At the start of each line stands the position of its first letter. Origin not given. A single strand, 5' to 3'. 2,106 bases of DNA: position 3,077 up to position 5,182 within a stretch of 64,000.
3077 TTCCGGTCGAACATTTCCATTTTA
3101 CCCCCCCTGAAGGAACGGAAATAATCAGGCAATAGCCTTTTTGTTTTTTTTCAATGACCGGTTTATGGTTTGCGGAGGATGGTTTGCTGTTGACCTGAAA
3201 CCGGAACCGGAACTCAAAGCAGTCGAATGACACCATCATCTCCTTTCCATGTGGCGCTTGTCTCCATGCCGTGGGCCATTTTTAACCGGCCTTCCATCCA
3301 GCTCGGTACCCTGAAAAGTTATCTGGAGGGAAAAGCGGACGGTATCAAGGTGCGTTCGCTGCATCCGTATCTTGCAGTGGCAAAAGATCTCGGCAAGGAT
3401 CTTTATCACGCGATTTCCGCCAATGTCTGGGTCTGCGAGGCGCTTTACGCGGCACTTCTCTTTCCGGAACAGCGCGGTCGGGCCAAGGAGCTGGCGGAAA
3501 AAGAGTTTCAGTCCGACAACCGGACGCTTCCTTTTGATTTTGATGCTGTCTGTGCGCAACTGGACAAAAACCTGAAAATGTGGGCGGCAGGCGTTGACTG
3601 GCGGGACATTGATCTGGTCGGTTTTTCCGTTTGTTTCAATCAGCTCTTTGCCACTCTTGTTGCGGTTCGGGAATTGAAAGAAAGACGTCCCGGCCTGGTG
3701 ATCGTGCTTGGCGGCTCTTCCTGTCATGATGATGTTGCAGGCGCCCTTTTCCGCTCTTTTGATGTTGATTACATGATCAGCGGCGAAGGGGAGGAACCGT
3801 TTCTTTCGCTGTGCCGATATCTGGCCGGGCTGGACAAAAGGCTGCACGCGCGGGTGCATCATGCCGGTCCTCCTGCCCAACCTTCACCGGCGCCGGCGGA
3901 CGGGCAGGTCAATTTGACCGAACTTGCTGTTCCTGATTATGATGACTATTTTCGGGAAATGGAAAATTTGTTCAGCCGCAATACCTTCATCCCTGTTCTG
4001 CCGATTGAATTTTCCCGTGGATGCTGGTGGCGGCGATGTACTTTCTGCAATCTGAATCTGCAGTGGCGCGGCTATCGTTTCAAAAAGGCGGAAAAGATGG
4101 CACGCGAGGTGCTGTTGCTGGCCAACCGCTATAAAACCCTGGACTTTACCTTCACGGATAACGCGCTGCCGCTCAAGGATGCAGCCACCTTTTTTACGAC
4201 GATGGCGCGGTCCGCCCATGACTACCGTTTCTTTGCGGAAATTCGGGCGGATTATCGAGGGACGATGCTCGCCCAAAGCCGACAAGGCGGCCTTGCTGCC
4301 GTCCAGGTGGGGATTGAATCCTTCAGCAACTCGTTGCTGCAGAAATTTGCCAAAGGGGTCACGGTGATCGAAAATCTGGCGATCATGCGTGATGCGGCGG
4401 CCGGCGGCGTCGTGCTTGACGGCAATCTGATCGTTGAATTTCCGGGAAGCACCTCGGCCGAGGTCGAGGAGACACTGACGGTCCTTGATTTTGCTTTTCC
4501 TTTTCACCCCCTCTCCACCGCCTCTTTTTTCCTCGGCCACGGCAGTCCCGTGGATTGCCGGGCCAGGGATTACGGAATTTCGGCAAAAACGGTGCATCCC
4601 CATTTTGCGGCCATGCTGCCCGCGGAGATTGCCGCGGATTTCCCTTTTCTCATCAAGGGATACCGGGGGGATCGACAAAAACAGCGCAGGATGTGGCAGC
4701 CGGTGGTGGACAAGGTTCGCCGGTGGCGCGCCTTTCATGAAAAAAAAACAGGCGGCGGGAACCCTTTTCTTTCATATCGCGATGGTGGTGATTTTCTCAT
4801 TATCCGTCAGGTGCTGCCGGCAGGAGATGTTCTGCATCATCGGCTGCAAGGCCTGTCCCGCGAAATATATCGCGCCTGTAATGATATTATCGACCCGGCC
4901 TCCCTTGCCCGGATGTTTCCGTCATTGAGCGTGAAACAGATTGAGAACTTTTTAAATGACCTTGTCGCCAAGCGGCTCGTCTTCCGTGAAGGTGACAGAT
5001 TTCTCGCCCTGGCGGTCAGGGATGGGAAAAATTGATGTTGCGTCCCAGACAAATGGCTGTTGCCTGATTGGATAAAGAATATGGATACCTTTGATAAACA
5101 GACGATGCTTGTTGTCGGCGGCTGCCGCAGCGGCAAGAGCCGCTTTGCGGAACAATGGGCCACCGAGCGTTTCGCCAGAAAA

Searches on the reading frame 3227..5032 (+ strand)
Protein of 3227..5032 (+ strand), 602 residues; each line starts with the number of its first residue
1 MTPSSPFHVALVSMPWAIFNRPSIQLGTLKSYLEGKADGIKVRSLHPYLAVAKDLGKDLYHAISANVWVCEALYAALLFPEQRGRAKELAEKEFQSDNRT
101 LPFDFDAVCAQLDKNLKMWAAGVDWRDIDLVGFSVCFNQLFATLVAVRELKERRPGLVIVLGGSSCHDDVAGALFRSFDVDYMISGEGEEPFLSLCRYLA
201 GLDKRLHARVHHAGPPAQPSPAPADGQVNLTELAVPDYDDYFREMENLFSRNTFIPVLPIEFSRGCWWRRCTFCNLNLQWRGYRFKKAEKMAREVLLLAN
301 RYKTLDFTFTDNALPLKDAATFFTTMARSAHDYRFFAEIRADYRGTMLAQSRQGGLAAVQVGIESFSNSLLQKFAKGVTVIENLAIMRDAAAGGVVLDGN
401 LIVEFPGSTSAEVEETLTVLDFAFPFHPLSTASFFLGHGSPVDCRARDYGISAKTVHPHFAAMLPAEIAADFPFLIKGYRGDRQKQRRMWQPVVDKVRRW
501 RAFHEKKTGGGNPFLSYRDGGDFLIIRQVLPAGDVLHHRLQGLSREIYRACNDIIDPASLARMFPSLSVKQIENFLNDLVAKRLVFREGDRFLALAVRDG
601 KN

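Call 83: search_protein_families(library=pfam, proteins=[window:3227-5032:+], max_evalue=0.00001)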
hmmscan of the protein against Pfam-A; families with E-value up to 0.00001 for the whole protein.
window:3227-5032:+ (602 aa): 1 family
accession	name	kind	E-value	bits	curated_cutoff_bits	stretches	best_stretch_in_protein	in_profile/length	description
PF04055.27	Radical_SAM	-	3.3e-10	40.8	29.5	1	260-418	1-164/166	Radical SAM superfamily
